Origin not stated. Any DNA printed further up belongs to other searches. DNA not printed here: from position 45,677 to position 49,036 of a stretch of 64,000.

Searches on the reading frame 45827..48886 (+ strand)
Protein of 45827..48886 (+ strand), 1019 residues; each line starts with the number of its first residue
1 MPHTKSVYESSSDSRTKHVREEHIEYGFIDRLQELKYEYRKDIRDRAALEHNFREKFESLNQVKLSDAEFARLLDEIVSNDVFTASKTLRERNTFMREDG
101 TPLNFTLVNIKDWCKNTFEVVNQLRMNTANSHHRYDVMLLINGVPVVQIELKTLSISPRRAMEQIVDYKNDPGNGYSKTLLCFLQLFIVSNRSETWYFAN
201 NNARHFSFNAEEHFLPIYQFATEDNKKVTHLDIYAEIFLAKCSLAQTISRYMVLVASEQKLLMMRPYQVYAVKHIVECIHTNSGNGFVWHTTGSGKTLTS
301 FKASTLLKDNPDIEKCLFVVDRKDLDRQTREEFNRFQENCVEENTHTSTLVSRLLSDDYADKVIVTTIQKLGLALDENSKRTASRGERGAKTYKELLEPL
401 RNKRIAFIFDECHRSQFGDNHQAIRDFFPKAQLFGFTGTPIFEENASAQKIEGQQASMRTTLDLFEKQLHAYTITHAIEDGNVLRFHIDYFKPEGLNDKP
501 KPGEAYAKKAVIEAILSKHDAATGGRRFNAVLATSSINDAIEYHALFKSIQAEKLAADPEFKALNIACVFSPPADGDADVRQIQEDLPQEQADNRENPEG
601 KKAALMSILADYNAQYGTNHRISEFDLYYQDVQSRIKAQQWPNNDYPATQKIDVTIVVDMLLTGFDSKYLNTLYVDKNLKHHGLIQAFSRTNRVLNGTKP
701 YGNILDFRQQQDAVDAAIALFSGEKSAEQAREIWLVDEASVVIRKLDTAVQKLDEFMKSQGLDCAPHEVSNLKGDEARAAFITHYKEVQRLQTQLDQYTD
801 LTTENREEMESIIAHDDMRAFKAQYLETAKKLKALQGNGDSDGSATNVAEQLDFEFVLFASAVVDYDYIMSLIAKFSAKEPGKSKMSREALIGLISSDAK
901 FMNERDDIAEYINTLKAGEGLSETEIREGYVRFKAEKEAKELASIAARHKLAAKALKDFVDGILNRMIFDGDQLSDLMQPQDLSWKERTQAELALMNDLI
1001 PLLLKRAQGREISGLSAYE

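Call 7: search_protein_families(library=pfam, proteins=[window:45827-48886:+], max_evalue=0.001)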
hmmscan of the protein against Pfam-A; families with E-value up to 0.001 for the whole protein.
window:45827-48886:+ (1019 aa): 6 families
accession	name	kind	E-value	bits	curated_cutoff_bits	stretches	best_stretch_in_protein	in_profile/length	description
PF12008.13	EcoR124_C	-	1.4e-64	218.7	23.1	1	734-1003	1-257/260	Type I restriction and modification enzyme - subunit R C terminal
PF22679.2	T1R_D3-like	-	2.9e-58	197.2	27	1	526-709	1-158/158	Type I restriction enzyme subunit R domain 3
PF18766.7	SWI2_SNF2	-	6.8e-54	183.3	26.7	1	267-490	1-190/221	SWI2/SNF2 ATPase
PF04851.21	ResIII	-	2.3e-39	135.4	22.5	1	263-441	3-163/164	Type III restriction enzyme, res subunit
PF04313.20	HSDR_N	-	5.5e-36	124.7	25.1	1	21-204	4-196/198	Type I restriction enzyme R protein N terminus (HSDR_N)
PF00270.35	DEAD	-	9.7e-07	29.1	26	1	266-441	2-161/167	DEAD/DEAH box helicase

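Call 8: search_protein_families(library=padloc, proteins=[window:45827-48886:+], max_evalue=0.001)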
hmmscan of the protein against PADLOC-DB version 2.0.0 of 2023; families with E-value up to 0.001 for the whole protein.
window:45827-48886:+ (1019 aa): 10 families
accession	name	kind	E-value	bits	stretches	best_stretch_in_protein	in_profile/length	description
PDLC03048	REase_I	-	0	1102.3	1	20-1008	5-971/976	Type I restriction enzyme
PDLC03046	REase_I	-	6e-81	270.7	2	21-491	5-494/1025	Type I restriction enzyme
PDLC03045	REase_I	-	1.2e-66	223.4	1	22-978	4-967/995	Type I restriction enzyme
PDLC03044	REase_I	-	1.4e-45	153.8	2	106-485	107-457/1034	Type I restriction enzyme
PDLC03040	REase_I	-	6e-42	141.5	2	19-485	5-481/1029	Type I restriction enzyme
PDLC03043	REase_I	-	4.1e-34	116.1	1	21-280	33-289/313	Type I restriction enzyme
PDLC03041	REase_I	-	5.5e-32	108.7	2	250-494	298-525/1099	Type I restriction enzyme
PDLC02707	PbeA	-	1.5e-10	38.3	1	252-481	241-445/672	PbeA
PDLC02704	PbeA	-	2e-09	34.5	1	261-486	252-455/682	PbeA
PDLC03049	REase_I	-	5.3e-08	29.3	1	265-481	169-351/807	Type I restriction enzyme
